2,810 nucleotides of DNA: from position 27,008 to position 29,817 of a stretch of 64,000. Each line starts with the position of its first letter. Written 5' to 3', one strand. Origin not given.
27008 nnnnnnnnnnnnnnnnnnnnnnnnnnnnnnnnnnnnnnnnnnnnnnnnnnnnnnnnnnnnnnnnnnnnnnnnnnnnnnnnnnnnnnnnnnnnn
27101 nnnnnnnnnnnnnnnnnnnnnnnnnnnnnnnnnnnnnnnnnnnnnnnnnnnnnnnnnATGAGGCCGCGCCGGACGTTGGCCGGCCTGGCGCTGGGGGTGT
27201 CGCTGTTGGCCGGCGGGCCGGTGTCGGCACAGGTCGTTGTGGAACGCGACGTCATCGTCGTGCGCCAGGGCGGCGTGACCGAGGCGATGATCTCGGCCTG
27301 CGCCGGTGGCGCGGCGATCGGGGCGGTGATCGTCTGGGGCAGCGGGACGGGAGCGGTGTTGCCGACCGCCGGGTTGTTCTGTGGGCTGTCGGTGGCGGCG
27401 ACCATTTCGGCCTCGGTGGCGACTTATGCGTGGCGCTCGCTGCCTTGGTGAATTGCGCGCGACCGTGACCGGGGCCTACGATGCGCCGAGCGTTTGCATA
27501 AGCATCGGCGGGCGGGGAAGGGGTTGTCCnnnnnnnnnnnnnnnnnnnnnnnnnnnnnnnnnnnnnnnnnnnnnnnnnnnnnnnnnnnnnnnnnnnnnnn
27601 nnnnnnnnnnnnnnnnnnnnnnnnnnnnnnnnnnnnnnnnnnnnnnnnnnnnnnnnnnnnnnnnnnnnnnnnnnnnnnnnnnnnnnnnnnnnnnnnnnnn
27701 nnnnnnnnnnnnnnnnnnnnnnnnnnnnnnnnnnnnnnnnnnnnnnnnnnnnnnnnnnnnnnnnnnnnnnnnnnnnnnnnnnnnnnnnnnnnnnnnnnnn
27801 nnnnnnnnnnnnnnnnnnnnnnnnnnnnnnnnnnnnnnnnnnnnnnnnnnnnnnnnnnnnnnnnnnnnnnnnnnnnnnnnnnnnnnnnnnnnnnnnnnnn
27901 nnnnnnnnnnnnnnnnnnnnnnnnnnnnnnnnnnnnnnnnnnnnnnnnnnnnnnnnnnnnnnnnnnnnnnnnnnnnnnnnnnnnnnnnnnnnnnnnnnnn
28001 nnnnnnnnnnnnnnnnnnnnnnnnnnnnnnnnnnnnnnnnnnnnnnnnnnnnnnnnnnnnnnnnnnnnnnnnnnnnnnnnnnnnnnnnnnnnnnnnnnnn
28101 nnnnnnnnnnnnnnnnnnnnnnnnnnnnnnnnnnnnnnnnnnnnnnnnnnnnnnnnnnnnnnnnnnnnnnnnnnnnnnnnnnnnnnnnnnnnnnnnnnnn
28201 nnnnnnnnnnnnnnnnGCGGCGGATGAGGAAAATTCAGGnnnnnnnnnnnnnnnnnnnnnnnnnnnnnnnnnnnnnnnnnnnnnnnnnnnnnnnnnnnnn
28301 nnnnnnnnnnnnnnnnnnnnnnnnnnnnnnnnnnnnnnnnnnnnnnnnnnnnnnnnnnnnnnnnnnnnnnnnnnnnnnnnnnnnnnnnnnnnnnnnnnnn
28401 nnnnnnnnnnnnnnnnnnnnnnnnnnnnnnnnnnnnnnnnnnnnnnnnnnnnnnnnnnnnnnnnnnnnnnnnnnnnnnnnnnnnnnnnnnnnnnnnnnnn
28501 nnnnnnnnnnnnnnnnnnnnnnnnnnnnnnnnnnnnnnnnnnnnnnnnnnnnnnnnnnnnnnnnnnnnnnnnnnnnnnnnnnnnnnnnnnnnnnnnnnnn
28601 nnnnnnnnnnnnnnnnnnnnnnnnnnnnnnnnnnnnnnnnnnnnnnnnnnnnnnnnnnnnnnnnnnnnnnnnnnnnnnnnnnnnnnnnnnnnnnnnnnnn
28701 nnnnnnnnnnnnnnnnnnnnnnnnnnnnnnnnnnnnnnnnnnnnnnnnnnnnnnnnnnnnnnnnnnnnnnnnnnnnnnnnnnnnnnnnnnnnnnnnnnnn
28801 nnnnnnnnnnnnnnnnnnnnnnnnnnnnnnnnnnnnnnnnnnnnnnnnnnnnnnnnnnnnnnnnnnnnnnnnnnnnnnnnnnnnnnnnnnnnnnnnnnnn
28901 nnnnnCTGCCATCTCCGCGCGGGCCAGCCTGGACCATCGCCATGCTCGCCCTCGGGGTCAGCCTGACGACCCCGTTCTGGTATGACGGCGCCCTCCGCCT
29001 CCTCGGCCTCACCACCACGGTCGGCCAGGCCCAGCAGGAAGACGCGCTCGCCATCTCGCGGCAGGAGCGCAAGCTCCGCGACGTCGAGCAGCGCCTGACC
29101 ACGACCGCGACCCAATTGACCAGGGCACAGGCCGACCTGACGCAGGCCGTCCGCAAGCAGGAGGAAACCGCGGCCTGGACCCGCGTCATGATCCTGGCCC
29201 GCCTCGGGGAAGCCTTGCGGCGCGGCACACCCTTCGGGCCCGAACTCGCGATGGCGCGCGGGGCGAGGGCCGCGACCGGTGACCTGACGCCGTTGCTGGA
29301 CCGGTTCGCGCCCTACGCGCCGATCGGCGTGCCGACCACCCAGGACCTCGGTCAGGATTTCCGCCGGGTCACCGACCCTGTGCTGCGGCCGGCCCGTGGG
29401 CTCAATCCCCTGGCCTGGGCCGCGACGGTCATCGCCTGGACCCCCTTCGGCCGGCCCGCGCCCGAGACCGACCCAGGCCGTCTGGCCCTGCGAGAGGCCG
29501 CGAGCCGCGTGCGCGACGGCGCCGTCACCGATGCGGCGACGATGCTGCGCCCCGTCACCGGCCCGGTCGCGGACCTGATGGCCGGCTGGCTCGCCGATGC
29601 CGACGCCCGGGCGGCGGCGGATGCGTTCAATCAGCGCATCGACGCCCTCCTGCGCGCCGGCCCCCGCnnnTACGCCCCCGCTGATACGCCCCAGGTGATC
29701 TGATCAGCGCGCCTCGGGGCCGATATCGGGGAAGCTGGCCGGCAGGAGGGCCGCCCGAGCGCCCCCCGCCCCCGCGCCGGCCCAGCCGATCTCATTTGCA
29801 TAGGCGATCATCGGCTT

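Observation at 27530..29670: ParA paired with a membrane-anchored mitofilin-like partner in the usual ParB position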

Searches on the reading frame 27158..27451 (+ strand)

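Call 3: search_protein_families(library=pfam, proteins=[window:27158-27451:+], max_evalue=0.01)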
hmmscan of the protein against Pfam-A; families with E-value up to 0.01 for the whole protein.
window:27158-27451:+ (97 aa): 0 families

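Call 5: search_protein_families(library=ncbifam, proteins=[window:27158-27451:+], max_evalue=1)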
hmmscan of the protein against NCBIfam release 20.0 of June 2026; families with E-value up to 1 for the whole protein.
window:27158-27451:+ (97 aa): 1 family
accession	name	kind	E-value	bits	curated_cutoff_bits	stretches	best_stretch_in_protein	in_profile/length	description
NF053845.1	CoaP_CTERM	equivalog_domain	0.34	10.6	35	1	71-93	9-31/35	choice-of-anchor protein CoaP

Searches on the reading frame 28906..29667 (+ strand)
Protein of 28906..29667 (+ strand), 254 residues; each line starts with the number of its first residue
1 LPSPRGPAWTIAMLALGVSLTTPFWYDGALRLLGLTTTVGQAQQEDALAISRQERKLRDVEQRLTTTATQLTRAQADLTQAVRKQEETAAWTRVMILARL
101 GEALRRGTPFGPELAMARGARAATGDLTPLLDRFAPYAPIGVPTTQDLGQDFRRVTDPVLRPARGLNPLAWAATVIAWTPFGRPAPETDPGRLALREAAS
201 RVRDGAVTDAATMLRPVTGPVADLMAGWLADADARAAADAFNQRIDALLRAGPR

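Call 33: predict_structure(alignment_id=A3)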
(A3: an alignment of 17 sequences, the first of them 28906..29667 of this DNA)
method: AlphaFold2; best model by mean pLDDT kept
length: 254 residues; sequences in the alignment: 17
mean_pLDDT: 84.5   pTM: 0.61
mean pLDDT of the five models: 84.5, 82.4, 81.9, 80.4, 78.4
residues with pLDDT >= 90: 142; 70-90: 63; 50-70: 45; < 50: 4
segments of 3 or more residues with pLDDT < 50: 1-4
pLDDT, mean of each block of 10 residues (from residue 1): 60 76 60 63 85 93 94 95 93 94 96 95 90 96 95 86 63 68 66 89 92 89 91 96 93 68
secondary structure, 60 per line:
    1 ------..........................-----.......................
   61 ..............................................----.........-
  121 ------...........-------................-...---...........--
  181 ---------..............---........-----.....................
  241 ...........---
elements in order: H7-32 H38-106 H111-119 H127-137 H145-160 H168-178 H190-203 H207-214 H220-251

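Call 35: fold_search(model_id=the predicted structure, library=pdb)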
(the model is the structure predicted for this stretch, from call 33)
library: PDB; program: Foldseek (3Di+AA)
matches with E <= 10: 230; with E <= 0.001: 0
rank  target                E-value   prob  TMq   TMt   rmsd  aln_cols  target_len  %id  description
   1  8to0_Aa               6.5e-01  0.47  0.23  0.21  15.8       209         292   12  48-nm repeating structure of doublets from mouse sperm flagella (released 2023-11-01)
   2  7rro_D9               6.5e-01  0.33  0.25  0.23  19.8       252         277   13  Structure of the 48-nm repeat doublet microtubule from bovine tracheal cilia (released 2021-10-27)
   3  3zx6_A                6.5e-01  0.33  0.25  0.22  19.3       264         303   16  Structure of Hamp(AF1503)-Tsr fusion - Hamp (A291V) mutant (released 2012-02-29)
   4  8dt0_A                6.9e-01  0.09  0.11  0.17  20.5       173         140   14  Scaffolding protein functional sites using deep learning (released 2022-08-10)
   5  8tn1_A                8.0e-01  0.13  0.13  0.21  19.0       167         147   16  De novo designed protein binds poly ADP ribose polymerase inhibitors (PARPi) - apo (released 2024-04-24)
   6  5vju                  9.2e-01  0.20  0.20  0.25  21.6       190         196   13  De Novo Photosynthetic Reaction Center Protein Variant Equipped with His-Tyr H-bond, Heme B, and Cd(II) ions (released 2018-04-25)
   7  2gmy_A                9.2e-01  0.14  0.16  0.23  13.2       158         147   16  Crystal Structure of a Protein of Unknown Function ATU0492 from Agrobacterium tumefaciens, Putative Antioxidant Defenc (released 2006-05-09)
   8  8ka6_B                9.7e-01  0.14  0.16  0.23  16.2       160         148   20  De novo design protein -NA7 (released 2024-08-07)
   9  5j5k                  9.7e-01  0.12  0.14  0.21  21.5       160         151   14  CRYSTAL STRUCTURE OF AFMP4P IN COMPLEX WITH PALMITIC ACID (released 2017-04-05)
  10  8dt0_B                9.7e-01  0.11  0.14  0.21  19.8       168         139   14  Scaffolding protein functional sites using deep learning (released 2022-08-10)
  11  8iyj_S0               1.1e+00  0.69  0.32  0.27  12.8       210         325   13  Cryo-EM structure of the 48-nm repeat doublet microtubule from mouse sperm (released 2023-07-05)
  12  2gmy_B                1.1e+00  0.13  0.16  0.23  13.3       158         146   17  Crystal Structure of a Protein of Unknown Function ATU0492 from Agrobacterium tumefaciens, Putative Antioxidant Defenc (released 2006-05-09)
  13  8otz_EW               1.2e+00  0.38  0.24  0.20  14.9       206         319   12  48-nm repeat of the native axonemal doublet microtubule from bovine sperm (released 2023-11-22)
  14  6mrt_A                1.2e+00  0.20  0.23  0.21  50.2       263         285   14  12-meric ClyA pore complex (released 2019-05-15)
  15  2gmy_C                1.2e+00  0.12  0.16  0.23  13.3       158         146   17  Crystal Structure of a Protein of Unknown Function ATU0492 from Agrobacterium tumefaciens, Putative Antioxidant Defenc (released 2006-05-09)
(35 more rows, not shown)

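Call 38: search_protein_representatives(alignment_id=A3)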
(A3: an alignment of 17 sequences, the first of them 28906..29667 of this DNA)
Query: 17 sequences, 265 profile positions. Proteins with E-value up to 0.001 (for the whole library): 4437; up to 1e-10: 882; up to 1e-30: 41. The best 150 are listed.
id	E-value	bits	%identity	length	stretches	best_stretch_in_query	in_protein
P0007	4.8e-112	390.0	-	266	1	9-263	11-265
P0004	8.6e-110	382.6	-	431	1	9-263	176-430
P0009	3.5e-107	374.1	-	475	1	4-263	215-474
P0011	1.1e-106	372.5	-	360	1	4-263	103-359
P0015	4.3e-102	357.4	-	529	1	6-263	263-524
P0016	3.2e-101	354.5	-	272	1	5-264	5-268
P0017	2.4e-87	309.0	-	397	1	7-262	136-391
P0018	1.2e-74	267.4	-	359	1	11-261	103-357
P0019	4.0e-67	242.8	-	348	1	10-262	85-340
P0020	7.0e-64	232.1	-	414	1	7-262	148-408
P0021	1.3e-62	227.9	-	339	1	12-263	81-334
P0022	2.7e-61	223.6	-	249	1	24-263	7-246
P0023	1.1e-58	215.1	-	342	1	12-262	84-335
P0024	2.0e-58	214.2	-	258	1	9-260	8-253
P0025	1.1e-57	211.8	-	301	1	11-262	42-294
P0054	4.4e-25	104.9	-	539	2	66-257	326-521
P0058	3.5e-23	98.7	-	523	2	49-256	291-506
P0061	9.1e-23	97.3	-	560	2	45-257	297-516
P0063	2.0e-22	96.2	-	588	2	53-256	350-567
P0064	2.2e-22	96.1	-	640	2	50-255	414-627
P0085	1.4e-19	86.9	-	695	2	40-254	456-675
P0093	3.0e-19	85.8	-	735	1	57-259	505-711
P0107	2.4e-18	82.8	-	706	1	64-251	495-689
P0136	3.3e-17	79.1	-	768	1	55-262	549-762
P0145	5.2e-17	78.4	-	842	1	69-254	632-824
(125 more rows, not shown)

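Call 39: search_protein_families(library=pfam, proteins=[P0054, P0058, P0061, P0063, P0064, P0085, P0093, P0107, P0136, P0145], max_evalue=0.01)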
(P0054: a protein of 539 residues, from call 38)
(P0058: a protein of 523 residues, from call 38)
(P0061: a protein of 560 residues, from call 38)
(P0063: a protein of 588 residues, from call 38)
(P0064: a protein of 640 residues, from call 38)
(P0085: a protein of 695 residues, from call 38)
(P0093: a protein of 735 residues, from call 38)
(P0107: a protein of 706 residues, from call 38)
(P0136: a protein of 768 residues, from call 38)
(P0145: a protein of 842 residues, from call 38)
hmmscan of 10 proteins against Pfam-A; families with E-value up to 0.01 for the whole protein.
P0054 (539 aa): 5 families
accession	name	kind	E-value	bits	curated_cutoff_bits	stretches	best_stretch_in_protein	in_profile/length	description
PF09731.14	Mitofilin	-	4.5e-20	72.6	27.4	1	329-517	415-607/614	Mitochondrial inner membrane protein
PF05531.17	NPV_P10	-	2.7e-05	25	29.8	1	303-349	13-59/75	Nucleopolyhedrovirus P10 protein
PF15188.11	CCDC-167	-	0.0016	19.1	27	1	298-350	8-60/84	Coiled-coil domain-containing protein 167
PF14662.11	KASH_CCD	-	0.0038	17.7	43.3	1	299-352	10-63/191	Coiled-coil region of CCDC155 or KASH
PF10046.14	BLOC1_2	-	0.0068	17.2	33.4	0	201-244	32-75/96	Biogenesis of lysosome-related organelles complex-1 subunit 2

P0058 (523 aa): 4 families
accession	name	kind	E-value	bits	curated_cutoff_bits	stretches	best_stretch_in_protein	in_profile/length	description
PF09731.14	Mitofilin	-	1.7e-17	64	27.4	1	319-499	412-603/614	Mitochondrial inner membrane protein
PF08954.16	Trimer_CC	-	0.0041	17.1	27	0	266-280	33-47/52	Trimerisation motif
PF06005.17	ZapB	-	0.0047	17.8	31.5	0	207-250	22-65/71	Cell division protein ZapB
PF04728.18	LPP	-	0.0048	17.6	29.1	0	315-346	4-35/53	Lipoprotein leucine-zipper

P0061 (560 aa): 9 families
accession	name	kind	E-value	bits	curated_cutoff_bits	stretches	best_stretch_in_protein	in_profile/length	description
PF09731.14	Mitofilin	-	6.4e-28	98.5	27.4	1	317-505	400-600/614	Mitochondrial inner membrane protein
PF06825.17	HSBP1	-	3.3e-06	27.3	28.6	0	249-268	27-46/51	Heat shock factor binding protein 1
PF05531.17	NPV_P10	-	0.00011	23.1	29.8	0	199-237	17-56/75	Nucleopolyhedrovirus P10 protein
PF16326.10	ABC_tran_CTD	-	0.00042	20.9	32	0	221-264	13-56/69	ABC transporter C-terminal domain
PF04513.17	Baculo_PEP_C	-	0.0031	18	38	1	252-346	34-117/140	Baculovirus polyhedron envelope protein, PEP, C terminus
PF06008.19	Laminin_I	-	0.0057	16.8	34.6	1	280-355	13-86/259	Laminin Domain I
PF05622.17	HOOK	-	0.0058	15.9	35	0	298-387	282-375/514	HOOK protein coiled-coil region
PF07889.17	DUF1664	-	0.0063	17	34.6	0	275-345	44-118/124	Protein of unknown function (DUF1664)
PF05557.18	MAD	-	0.0077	15.1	30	0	224-346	416-529/661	Mitotic checkpoint protein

P0063 (588 aa): 4 families
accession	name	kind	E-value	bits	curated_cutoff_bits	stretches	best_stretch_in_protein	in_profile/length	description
PF09731.14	Mitofilin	-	4.7e-18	65.9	27.4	1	376-567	408-610/614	Mitochondrial inner membrane protein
PF07426.16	Dynactin_p22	-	6.2e-05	23.3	25.2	1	326-450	2-128/168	Dynactin subunit p22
PF23991.1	DUF7310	-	0.00013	22.8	40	0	332-405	4-80/83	Coiled-coil region of unknown function (DUF7310)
PF16326.10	ABC_tran_CTD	-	0.00014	22.5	32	0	322-366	13-59/69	ABC transporter C-terminal domain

P0064 (640 aa): 5 families
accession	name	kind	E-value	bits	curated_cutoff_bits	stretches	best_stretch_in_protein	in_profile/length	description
PF09731.14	Mitofilin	-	8.3e-26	91.5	27.4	1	453-627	431-613/614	Mitochondrial inner membrane protein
PF16740.10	SKA2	-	0.0018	18.5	30.1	0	290-385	1-92/110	Spindle and kinetochore-associated protein 2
PF02403.27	Seryl_tRNA_N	-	0.0031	18.2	28.2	0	417-486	24-93/108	Seryl-tRNA synthetase N-terminal domain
PF20667.3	Sec10_N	-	0.0045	17.5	27.4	0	311-375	23-82/118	Exocyst complex component Sec10, N-terminal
PF16326.10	ABC_tran_CTD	-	0.0087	16.7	32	0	337-384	8-55/69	ABC transporter C-terminal domain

P0085 (695 aa): 1 family
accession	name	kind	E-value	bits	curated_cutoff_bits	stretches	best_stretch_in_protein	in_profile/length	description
PF09731.14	Mitofilin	-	3.3e-16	59.8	27.4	1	506-676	431-609/614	Mitochondrial inner membrane protein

P0093 (735 aa): 6 families
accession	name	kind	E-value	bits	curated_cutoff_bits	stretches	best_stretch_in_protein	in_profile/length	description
PF00358.26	PTS_EIIA_1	-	8.8e-42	142.2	27.2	1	6-126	3-123/127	phosphoenolpyruvate-dependent sugar phosphotransferase system, EIIA 1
PF00381.24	PTS-HPr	-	1.1e-22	80.2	23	1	171-250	1-79/81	PTS HPr component phosphorylation site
PF09731.14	Mitofilin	-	5.9e-20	72.2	27.4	1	529-694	423-596/614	Mitochondrial inner membrane protein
PF05524.18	PEP-utilisers_N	-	1.3e-19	71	24.4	1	282-397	1-121/121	PEP-utilising enzyme, N-terminal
PF00391.29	PEP-utilizers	-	1.2e-17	63.7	23.1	1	425-497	2-72/72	PEP-utilising enzyme, mobile domain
PF13533.13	Biotin_lipoyl_2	-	0.0003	21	29.8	0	88-107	13-32/32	Biotin-lipoyl like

P0107 (706 aa): 2 families
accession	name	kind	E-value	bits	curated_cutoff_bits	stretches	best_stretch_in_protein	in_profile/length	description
PF02602.20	HEM4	-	3.4e-41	141.3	27.5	1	14-230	2-231/231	Uroporphyrinogen-III synthase HemD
PF09731.14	Mitofilin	-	2.2e-18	67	27.4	1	505-696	410-612/614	Mitochondrial inner membrane protein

P0136 (768 aa): 3 families
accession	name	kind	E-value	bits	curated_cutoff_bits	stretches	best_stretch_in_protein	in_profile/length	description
PF02602.20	HEM4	-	1.6e-38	132.6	27.5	1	15-231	3-230/231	Uroporphyrinogen-III synthase HemD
PF09731.14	Mitofilin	-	2.5e-14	53.6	27.4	1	556-753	408-607/614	Mitochondrial inner membrane protein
PF14549.12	P22_Cro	-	0.0079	16.4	30.2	0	282-321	4-41/60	DNA-binding transcriptional regulator Cro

P0145 (842 aa): 3 families
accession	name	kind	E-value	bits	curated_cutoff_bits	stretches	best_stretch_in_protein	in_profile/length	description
PF02602.20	HEM4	-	1.4e-41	142.6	27.5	1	14-251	2-230/231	Uroporphyrinogen-III synthase HemD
PF09731.14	Mitofilin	-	2.8e-14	53.4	27.4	1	634-825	410-609/614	Mitochondrial inner membrane protein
PF07022.19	Phage_CI_repr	-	0.0033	18.2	22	1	338-384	19-62/65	Bacteriophage CI repressor helix-turn-helix domain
